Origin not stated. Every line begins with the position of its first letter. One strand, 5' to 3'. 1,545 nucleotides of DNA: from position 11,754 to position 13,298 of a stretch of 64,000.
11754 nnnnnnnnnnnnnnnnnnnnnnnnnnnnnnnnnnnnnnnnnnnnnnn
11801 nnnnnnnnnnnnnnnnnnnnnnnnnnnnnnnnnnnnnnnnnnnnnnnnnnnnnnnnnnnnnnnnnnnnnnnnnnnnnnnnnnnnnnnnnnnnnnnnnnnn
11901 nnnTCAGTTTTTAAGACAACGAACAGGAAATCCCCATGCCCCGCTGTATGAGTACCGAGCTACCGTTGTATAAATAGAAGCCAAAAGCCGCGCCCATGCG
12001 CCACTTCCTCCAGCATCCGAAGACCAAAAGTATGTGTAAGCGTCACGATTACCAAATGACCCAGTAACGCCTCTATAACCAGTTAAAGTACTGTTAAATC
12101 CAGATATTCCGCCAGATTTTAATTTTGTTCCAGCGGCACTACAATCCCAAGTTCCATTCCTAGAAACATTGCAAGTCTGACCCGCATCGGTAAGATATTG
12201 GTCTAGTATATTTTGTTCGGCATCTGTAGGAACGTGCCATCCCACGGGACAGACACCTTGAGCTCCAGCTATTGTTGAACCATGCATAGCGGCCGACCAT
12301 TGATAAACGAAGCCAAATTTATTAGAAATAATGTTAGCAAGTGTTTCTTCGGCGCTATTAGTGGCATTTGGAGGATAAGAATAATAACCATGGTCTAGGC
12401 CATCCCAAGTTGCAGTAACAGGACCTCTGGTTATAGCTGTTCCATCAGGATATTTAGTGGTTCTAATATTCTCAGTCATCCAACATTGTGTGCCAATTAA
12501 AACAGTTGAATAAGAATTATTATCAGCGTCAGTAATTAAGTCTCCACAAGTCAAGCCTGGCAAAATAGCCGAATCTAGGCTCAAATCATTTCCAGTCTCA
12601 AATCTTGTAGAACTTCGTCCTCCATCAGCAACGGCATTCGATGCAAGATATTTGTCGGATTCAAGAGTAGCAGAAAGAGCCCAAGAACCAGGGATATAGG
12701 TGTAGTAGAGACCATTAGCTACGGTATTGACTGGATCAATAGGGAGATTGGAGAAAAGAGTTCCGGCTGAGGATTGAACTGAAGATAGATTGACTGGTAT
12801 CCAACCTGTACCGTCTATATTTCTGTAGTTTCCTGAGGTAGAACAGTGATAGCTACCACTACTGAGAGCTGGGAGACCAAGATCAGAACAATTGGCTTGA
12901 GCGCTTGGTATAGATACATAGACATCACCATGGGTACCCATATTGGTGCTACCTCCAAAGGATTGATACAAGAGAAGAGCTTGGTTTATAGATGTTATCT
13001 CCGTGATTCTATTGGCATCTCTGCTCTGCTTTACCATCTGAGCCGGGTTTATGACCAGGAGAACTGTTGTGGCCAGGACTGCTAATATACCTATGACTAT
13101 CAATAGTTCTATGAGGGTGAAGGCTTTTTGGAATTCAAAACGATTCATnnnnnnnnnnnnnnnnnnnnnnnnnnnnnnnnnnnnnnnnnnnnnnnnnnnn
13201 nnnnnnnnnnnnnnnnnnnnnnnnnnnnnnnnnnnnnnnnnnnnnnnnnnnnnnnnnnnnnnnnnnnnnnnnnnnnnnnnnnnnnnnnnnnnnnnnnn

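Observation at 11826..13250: Pilin-FISUMP fusion gene flanked by duplicated terminator-derived direct repeats next to tRNA-Val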

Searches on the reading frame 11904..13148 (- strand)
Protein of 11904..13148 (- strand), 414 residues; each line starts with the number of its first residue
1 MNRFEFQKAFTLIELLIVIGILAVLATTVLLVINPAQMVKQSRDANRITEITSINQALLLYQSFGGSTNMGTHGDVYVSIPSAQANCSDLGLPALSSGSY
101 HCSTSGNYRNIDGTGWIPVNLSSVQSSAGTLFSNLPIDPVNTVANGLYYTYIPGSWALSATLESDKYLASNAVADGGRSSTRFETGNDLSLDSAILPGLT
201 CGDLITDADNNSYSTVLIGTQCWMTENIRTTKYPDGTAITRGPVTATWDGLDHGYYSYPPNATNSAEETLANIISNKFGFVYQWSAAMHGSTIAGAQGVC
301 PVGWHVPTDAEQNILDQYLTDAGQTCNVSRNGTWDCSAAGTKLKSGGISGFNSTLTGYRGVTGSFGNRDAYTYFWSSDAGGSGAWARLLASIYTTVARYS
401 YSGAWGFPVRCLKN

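Call 4: search_protein_families(library=pfam, proteins=[window:11904-13148:-], max_evalue=0.1)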
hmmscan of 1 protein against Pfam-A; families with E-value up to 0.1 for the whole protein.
window:11904-13148:- (414 aa): 2 families
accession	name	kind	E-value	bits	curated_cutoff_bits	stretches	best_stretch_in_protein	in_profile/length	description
PF09603.15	Fib_succ_major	-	2.9e-30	106.4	33.9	1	216-413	1-187/187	Fibrobacter succinogenes major domain (Fib_succ_major)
PF07963.17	N_methyl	-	7.7e-06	25.7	21.2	1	7-29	4-26/27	Prokaryotic N-terminal methylation motif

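Call 5: search_protein_families(library=ncbifam, proteins=[window:11904-13148:-], max_evalue=0.1)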
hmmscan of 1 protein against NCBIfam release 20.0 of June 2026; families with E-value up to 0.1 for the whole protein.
window:11904-13148:- (414 aa): 12 families
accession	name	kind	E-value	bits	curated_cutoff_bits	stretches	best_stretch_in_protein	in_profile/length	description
TIGR02145.1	Fib_succ_major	domain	1.8e-23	84.1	41.65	1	208-414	6-176/176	FISUMP domain-containing protein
TIGR02532.1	IV_pilin_GFxxxE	domain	8.9e-06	25.3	16.3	1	7-29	1-23/24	prepilin-type N-terminal cleavage/methylation domain-containing protein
NF041013.1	T4P_ComGE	equivalog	0.00046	20.2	49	1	8-35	4-31/83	competence type IV pilus minor pilin ComGE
NF007862.0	PRK10574.1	equivalog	0.00052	20.2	138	1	6-27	3-24/145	prepilin peptidase-dependent pilin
TIGR01708.2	typeII_sec_gspH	equivalog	0.00096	19.2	80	1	7-49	1-44/169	type II secretion system minor pseudopilin GspH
NF040982.1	ComGD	equivalog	0.0015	19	70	1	7-48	1-43/139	competence type IV pilus minor pilin ComGD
NF040999.1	pilin_ComGC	equivalog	0.0017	18.5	75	1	7-41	1-30/84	competence type IV pilus major pilin ComGC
TIGR01710.1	typeII_sec_gspG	equivalog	0.0019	18.3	88.85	1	9-62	2-53/134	type II secretion system major pseudopilin GspG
TIGR02599.1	TIGR02599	subfamily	0.027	13.7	256.5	1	9-44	1-36/361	Verru_Chthon cassette protein C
TIGR02596.1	TIGR02596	subfamily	0.031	14.3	70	1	10-50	1-42/196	Verru_Chthon cassette protein D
TIGR01711.1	gspJ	equivalog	0.044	13.6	64.85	1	9-41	2-34/192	type II secretion system minor pseudopilin GspJ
NF041775.1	typeIV_PilA_Myxo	equivalog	0.054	13.5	400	0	7-30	10-33/214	type IV pilin protein PilA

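Call 10: find_homologous_proteins(query=window:11904-13148:-)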
Query window:11904-13148:- (414 aa): 1110 proteins with E <= 0.001 among 8000 candidates; the best 120 are listed.
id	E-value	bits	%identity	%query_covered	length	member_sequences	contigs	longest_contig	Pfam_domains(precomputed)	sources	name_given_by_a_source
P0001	7.2e-278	939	100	100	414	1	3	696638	PF09603.16,PF07963.18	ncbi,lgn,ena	-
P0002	6.7e-175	600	68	98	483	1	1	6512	PF09603.16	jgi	jgi:uncharacterized protein (TIGR02145 family)/prepilin-type N-terminal cleavage/methylation domain-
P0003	3.7e-152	525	63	100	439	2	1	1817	PF09603.16,PF07963.18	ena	-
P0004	3.4e-139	482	59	99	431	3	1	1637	PF09603.16,PF07963.18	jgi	jgi:uncharacterized protein (TIGR02145 family)/prepilin-type N-terminal cleavage/methylation domain-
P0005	2.8e-123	430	51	100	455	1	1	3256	PF09603.16,PF07963.18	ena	-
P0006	9.0e-117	409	49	55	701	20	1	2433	PF09603.16,PF07603.18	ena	-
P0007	2.1e-115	404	54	100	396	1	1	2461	PF09603.16,PF07963.18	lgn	-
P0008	4.2e-114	400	50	100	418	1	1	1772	PF09603.16,PF07963.18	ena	-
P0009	8.5e-113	395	72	46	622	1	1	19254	PF09603.16,PF07963.18,PF00041.28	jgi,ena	-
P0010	1.6e-112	395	53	98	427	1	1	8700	PF09603.16,PF07963.18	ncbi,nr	ncbi:MAG: prepilin-type N-terminal cleavage/methylation domain-containing protein [Patescibacteria g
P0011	2.8e-112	394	52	100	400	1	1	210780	PF09603.16,PF07963.18,PF26707.1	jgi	jgi:uncharacterized protein (TIGR02145 family)/prepilin-type N-terminal cleavage/methylation domain-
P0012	6.4e-112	393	50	99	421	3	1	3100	PF09603.16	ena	-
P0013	3.4e-111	390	51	98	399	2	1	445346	PF09603.16,PF07963.18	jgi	jgi:uncharacterized protein (TIGR02145 family)/prepilin-type N-terminal cleavage/methylation domain-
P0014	1.7e-107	378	68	60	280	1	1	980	-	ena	-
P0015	1.1e-106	375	53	99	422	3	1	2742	PF09603.16,PF07963.18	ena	-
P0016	1.3e-106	375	52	100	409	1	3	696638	PF09603.16,PF07963.18,PF26707.1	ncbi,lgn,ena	-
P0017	3.3e-104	367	50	99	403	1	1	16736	PF09603.16,PF07963.18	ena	-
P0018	1.4e-103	365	48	99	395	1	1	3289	PF09603.16,PF07963.18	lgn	-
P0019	3.1e-100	354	45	100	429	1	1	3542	PF09603.16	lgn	-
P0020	5.8e-100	353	48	98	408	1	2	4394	PF09603.16,PF07963.18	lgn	-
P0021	4.4e-99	350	47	99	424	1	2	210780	PF09603.16,PF07963.18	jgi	jgi:uncharacterized protein (TIGR02145 family)/prepilin-type N-terminal cleavage/methylation domain-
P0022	1.2e-98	349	80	49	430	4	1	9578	PF07963.18,PF13385.14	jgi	-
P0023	1.9e-98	348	47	98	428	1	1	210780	PF09603.16,PF07963.18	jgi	jgi:uncharacterized protein (TIGR02145 family)/prepilin-type N-terminal cleavage/methylation domain-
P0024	6.1e-98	347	46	99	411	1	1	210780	PF09603.16,PF07963.18,PF26707.1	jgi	jgi:uncharacterized protein (TIGR02145 family)/prepilin-type N-terminal cleavage/methylation domain-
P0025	1.8e-94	335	65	46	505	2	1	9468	PF09603.16,PF07963.18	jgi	-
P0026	1.3e-90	322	80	45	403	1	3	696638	PF07963.18,PF00041.28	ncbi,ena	-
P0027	1.2e-89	319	77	45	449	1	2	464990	PF21722.5,PF07963.18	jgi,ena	-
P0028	2.7e-87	311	50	57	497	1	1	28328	PF09603.16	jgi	jgi:uncharacterized protein (TIGR02145 family)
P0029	1.2e-86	309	75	48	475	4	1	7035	PF07963.18,PF13385.14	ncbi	-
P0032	2.8e-85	305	69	30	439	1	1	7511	PF09603.16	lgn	-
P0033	4.1e-85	304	55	57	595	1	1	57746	PF09603.16,PF07963.18,PF00041.28,PF16656.12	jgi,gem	-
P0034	5.2e-84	301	78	44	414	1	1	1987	PF07963.18,PF13385.14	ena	-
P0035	9.0e-83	297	69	48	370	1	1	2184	PF07963.18,PF07603.18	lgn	-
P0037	4.3e-82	294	44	100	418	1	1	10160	PF09603.16,PF07963.18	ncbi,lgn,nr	ncbi:MAG: FISUMP domain-containing protein [bacterium]|nr:FISUMP domain-containing protein [bacteriu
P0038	7.7e-82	293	73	48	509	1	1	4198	PF07963.18,PF13385.14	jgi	jgi:prepilin-type N-terminal cleavage/methylation domain-containing protein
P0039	9.7e-82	293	53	50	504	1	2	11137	PF09603.16,PF16410.11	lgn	-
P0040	3.9e-81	291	75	44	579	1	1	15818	PF21722.5,PF07963.18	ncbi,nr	ncbi:MAG: prepilin-type N-terminal cleavage/methylation domain-containing protein [bacterium]|nr:pre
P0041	9.2e-81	290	42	100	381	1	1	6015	PF09603.16,PF07963.18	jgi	jgi:uncharacterized protein (TIGR02145 family)/prepilin-type N-terminal cleavage/methylation domain-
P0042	1.2e-80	290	60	56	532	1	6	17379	PF09603.16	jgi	jgi:uncharacterized protein (TIGR02145 family)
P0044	5.9e-79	284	57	52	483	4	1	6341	PF09603.16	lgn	-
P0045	1.1e-77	280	69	47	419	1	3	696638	PF07963.18,PF13385.14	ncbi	-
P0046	2.6e-76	275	44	89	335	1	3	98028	PF09603.16,PF07963.18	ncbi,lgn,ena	ncbi:MAG: FISUMP domain-containing protein [Patescibacteria group bacterium]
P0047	5.8e-76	274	41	98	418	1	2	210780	PF07963.18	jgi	jgi:prepilin-type N-terminal cleavage/methylation domain-containing protein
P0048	8.9e-76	274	42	99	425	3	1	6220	PF09603.16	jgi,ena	-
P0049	1.2e-75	273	40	99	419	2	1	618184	PF09603.16,PF07963.18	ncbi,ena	-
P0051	5.2e-74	268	40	98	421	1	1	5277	PF09603.16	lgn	-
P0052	2.0e-73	266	41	99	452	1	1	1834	PF09603.16,PF26707.1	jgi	jgi:uncharacterized protein (TIGR02145 family)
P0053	3.1e-73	265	63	48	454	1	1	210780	PF07963.18,PF13385.14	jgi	jgi:prepilin-type N-terminal cleavage/methylation domain-containing protein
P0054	5.9e-73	264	58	52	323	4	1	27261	PF09603.16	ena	-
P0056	4.5e-72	261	60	53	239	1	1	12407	PF09603.16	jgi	jgi:uncharacterized protein (TIGR02145 family)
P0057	3.2e-71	259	40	98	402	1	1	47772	PF09603.16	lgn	-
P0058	2.0e-69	253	39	99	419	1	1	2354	PF09603.16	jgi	jgi:uncharacterized protein (TIGR02145 family)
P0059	3.7e-69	252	55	52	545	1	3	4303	PF09603.16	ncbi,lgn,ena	ncbi:MAG: fibrobacter succinogenes major paralogous domain-containing protein [Patescibacteria group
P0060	4.6e-69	251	50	69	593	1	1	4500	PF07963.18,PF07494.18,PF13449.13,PF24684.2,PF01436.28,PF00041.28,PF08450.19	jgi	-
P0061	2.8e-68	249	40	99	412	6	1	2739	PF09603.16,PF07963.18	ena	-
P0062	1.6e-67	246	41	99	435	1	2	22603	PF09603.16,PF07963.18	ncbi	-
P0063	2.7e-67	246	64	43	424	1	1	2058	PF07963.18,PF13385.14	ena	-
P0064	8.5e-67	244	41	99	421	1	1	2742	PF09603.16,PF07963.18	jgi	jgi:uncharacterized protein (TIGR02145 family)/prepilin-type N-terminal cleavage/methylation domain-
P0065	4.1e-66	242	64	45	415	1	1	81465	PF07963.18,PF13385.14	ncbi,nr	ncbi:MAG: prepilin-type N-terminal cleavage/methylation domain-containing protein [Candidatus Paceba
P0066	2.0e-64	236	54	53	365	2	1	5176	PF09603.16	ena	-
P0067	3.0e-64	236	50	58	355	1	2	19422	PF09603.16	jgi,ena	-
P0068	6.3e-64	234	60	45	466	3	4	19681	PF07963.18,PF24517.3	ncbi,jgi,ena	-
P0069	1.6e-63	233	58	47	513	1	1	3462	PF07963.18,PF07494.18,PF24684.2,PF01436.28,PF06739.18,PF08450.19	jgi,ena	-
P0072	1.7e-61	227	53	52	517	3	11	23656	PF09603.16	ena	-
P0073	2.3e-61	226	40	98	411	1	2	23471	PF09603.16,PF07963.18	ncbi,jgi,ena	ncbi:MAG: FISUMP domain-containing protein [Candidatus Paceibacterota bacterium]|jgi:uncharacterized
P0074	3.4e-61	225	54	50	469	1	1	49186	PF07963.18,PF13385.14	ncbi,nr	ncbi:MAG: prepilin-type N-terminal cleavage/methylation domain-containing protein [Candidatus Paceba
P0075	3.5e-61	225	40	100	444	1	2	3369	PF09603.16,PF07963.18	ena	-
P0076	3.5e-60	222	51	56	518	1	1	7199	PF09603.16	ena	-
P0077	3.2e-59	219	56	51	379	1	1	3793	PF09603.16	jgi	-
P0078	7.6e-59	218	54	52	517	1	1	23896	PF09603.16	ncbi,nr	ncbi:MAG: fibrobacter succinogenes major paralogous domain-containing protein [Candidatus Moranbacte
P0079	5.2e-58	215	51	52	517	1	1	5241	PF09603.16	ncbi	-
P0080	2.7e-57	213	51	52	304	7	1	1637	PF09603.16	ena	-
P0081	1.2e-56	210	54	49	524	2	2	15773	PF09603.16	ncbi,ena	-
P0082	1.9e-56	210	40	100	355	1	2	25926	PF09603.16,PF07963.18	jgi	jgi:uncharacterized protein (TIGR02145 family)/prepilin-type N-terminal cleavage/methylation domain-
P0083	4.1e-56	209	41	74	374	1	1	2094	PF09603.16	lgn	-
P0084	2.1e-55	206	52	52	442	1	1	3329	PF09603.16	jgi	-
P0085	4.0e-55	205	47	55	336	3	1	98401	PF09603.16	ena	-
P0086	9.5e-55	204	48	51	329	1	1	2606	PF09603.16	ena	-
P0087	2.3e-54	203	49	54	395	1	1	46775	PF07963.18,PF13385.14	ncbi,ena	-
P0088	2.9e-54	203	37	100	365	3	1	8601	PF09603.16,PF07963.18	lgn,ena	-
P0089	2.9e-54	203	50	52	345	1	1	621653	PF09603.16,PF07963.18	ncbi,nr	ncbi:MAG: prepilin-type N-terminal cleavage/methylation domain-containing protein [Candidatus Falkow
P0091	5.4e-53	198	34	98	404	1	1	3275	PF09603.16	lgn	-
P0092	5.7e-53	198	53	44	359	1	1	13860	PF07963.18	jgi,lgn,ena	-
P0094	7.8e-53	198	53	46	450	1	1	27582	PF07963.18,PF03781.23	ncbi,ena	-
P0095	1.1e-52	198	51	47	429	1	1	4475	PF07963.18,PF13385.14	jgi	jgi:prepilin-type N-terminal cleavage/methylation domain-containing protein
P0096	2.0e-52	197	47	57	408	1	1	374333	PF07963.18,PF13385.14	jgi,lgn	jgi:prepilin-type N-terminal cleavage/methylation domain-containing protein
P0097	3.6e-52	196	53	45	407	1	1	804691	PF07963.18,PF13385.14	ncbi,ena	-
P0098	4.9e-52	195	37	98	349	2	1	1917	PF09603.16,PF07963.18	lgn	-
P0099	6.0e-52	195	55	45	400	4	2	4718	PF07963.18,PF13385.14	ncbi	-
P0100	1.1e-51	194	54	45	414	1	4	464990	PF07963.18,PF13385.14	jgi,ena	-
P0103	2.2e-51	193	34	99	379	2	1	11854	PF09603.16,PF07963.18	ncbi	-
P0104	2.4e-51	193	49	46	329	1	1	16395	PF07963.18,PF02018.24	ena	-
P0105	2.5e-51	193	46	55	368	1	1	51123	PF09603.16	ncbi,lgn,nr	ncbi:MAG: hypothetical protein HGA31_01660 [Candidatus Moranbacteria bacterium]|nr:hypothetical prot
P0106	2.8e-51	193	56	45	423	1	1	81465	PF07963.18,PF07953.21,PF13385.14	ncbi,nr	ncbi:MAG: prepilin-type N-terminal cleavage/methylation domain-containing protein [Candidatus Paceba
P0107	3.0e-51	193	50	47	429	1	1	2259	PF07963.18,PF13385.14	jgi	-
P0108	3.8e-51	192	43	52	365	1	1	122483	PF09603.16,PF07963.18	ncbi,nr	ncbi:MAG: prepilin-type N-terminal cleavage/methylation domain-containing protein [Candidatus Falkow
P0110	4.5e-51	192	54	44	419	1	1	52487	PF07963.18,PF13385.14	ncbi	-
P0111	8.4e-51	191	57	46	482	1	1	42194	PF07963.18,PF03781.23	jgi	jgi:prepilin-type N-terminal cleavage/methylation domain-containing protein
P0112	1.5e-50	190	54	44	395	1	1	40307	PF07963.18,PF13385.14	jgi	jgi:prepilin-type N-terminal cleavage/methylation domain-containing protein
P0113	2.4e-50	190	50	46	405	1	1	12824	PF07963.18,PF13385.14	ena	-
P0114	4.0e-50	189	53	45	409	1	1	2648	PF07963.18,PF13385.14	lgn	-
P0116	4.3e-50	189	49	47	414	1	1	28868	PF07963.18,PF13385.14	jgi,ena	-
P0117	4.4e-50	189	51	48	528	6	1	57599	PF07963.18,PF03781.23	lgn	-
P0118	7.6e-50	188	50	45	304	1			PF07963.18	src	-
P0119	1.1e-49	188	57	34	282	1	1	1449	PF09603.16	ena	-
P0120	1.1e-49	188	53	46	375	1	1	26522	PF07963.18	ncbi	-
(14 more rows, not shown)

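Call 12: find_encoding_contigs(protein=P0001, flank=3000, max_places=4)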
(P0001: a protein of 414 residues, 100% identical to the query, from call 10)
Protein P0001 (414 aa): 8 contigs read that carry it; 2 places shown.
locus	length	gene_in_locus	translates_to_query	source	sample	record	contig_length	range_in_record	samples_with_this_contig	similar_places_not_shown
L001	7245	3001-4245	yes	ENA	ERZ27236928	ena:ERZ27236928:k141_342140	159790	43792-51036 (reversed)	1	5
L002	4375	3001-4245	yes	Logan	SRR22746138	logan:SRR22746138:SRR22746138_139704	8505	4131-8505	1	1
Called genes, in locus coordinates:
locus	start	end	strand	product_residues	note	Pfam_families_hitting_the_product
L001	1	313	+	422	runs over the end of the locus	PF07724:AAA_2 (weak), PF10431:ClpB_D2-small (weak)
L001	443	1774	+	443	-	PF07724:AAA_2, PF00004:AAA (faint), PF07728:AAA_5 (faint), PF07724:AAA_2, PF10431:ClpB_D2-small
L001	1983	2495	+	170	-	PF00466:Ribosomal_L10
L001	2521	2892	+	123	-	PF16320:Ribosomal_L12_N, PF00542:Ribosomal_L12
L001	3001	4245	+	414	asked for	PF07963:N_methyl (weak), PF09603:Fib_succ_major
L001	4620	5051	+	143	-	PF02381:MraZ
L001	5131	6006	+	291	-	PF01795:Methyltransf_5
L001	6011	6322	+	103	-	-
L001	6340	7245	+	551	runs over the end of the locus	PF03717:PBP_dimer, PF00905:Transpeptidase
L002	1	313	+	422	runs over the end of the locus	PF07724:AAA_2 (weak), PF10431:ClpB_D2-small (weak)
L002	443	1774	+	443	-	PF07724:AAA_2, PF00004:AAA (faint), PF07728:AAA_5 (faint), PF07724:AAA_2, PF10431:ClpB_D2-small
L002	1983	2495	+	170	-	PF00466:Ribosomal_L10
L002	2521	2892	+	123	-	PF16320:Ribosomal_L12_N, PF00542:Ribosomal_L12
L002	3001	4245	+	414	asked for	PF07963:N_methyl (weak), PF09603:Fib_succ_major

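Call 22: find_encoding_contigs(protein=P0002, flank=4000, max_places=3)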
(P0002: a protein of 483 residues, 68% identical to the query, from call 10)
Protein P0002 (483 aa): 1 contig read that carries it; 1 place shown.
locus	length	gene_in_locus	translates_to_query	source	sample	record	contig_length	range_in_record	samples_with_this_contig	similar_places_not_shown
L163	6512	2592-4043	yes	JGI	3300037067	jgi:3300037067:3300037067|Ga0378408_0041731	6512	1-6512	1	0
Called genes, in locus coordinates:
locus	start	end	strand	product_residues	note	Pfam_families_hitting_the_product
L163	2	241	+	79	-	?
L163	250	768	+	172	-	PF13238:AAA_18 (weak), PF13671:AAA_33 (faint), PF01202:SKI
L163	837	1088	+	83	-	-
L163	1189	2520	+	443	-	PF14821:Thr_synth_N, PF00291:PALP, PF24857:THR4_C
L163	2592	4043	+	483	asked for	PF09603:Fib_succ_major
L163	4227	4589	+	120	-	PF05635:23S_rRNA_IVP, PF22296:bAvd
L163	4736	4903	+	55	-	-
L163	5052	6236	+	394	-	PF00078:RVT_1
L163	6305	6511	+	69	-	?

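Call 23: find_encoding_contigs(protein=P0016, flank=4000, max_places=2)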
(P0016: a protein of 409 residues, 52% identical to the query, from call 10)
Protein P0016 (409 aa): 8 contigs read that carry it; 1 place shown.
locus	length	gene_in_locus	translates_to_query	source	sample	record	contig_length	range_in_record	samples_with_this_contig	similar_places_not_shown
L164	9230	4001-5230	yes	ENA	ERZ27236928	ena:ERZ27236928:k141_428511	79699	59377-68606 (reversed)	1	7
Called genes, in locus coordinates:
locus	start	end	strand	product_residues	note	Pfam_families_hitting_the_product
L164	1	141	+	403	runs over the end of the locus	PF07963:N_methyl (weak), PF00041:fn3 (weak)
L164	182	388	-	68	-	-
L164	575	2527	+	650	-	PF02518:HATPase_c, PF00204:DNA_gyraseB, PF01751:Toprim, PF00986:DNA_gyraseB_C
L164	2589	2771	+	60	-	PF00584:SecE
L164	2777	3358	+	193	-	PF02357:NusG, PF00467:KOW (weak)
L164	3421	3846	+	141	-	PF03946:Ribosomal_L11_N, PF00298:Ribosomal_L11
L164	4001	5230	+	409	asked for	PF07963:N_methyl (weak), PF09603:Fib_succ_major, PF26707:DUF8237 (faint)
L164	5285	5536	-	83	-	-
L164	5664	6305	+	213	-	PF02223:Thymidylate_kin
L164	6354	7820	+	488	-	PF02934:GatB_N, PF02637:GatB_Yqey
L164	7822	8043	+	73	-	-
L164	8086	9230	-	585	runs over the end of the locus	PF07973:tRNA_SAD, PF00587:tRNA-synt_2b, PF03129:HGTP_anticodon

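Call 24: find_encoding_contigs(protein=P0010, flank=4000, max_places=2)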
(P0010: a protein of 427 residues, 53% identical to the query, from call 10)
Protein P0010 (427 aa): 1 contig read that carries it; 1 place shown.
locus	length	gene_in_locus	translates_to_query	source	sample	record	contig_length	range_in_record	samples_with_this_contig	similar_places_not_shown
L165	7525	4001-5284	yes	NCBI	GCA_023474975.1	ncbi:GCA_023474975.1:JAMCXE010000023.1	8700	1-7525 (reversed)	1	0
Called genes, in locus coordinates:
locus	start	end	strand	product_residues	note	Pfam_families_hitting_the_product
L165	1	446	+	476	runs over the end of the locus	PF18915:DUF5667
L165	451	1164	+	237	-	-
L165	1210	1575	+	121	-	-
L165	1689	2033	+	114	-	-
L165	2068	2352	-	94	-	-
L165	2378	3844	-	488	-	PF00773:RNB, PF00575:S1 (faint), PF18614:RNase_II_C_S1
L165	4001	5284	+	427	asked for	PF07963:N_methyl, PF09603:Fib_succ_major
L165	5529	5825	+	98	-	PF00166:Cpn10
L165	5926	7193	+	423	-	PF00118:Cpn60_TCP1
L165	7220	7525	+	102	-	PF00118:Cpn60_TCP1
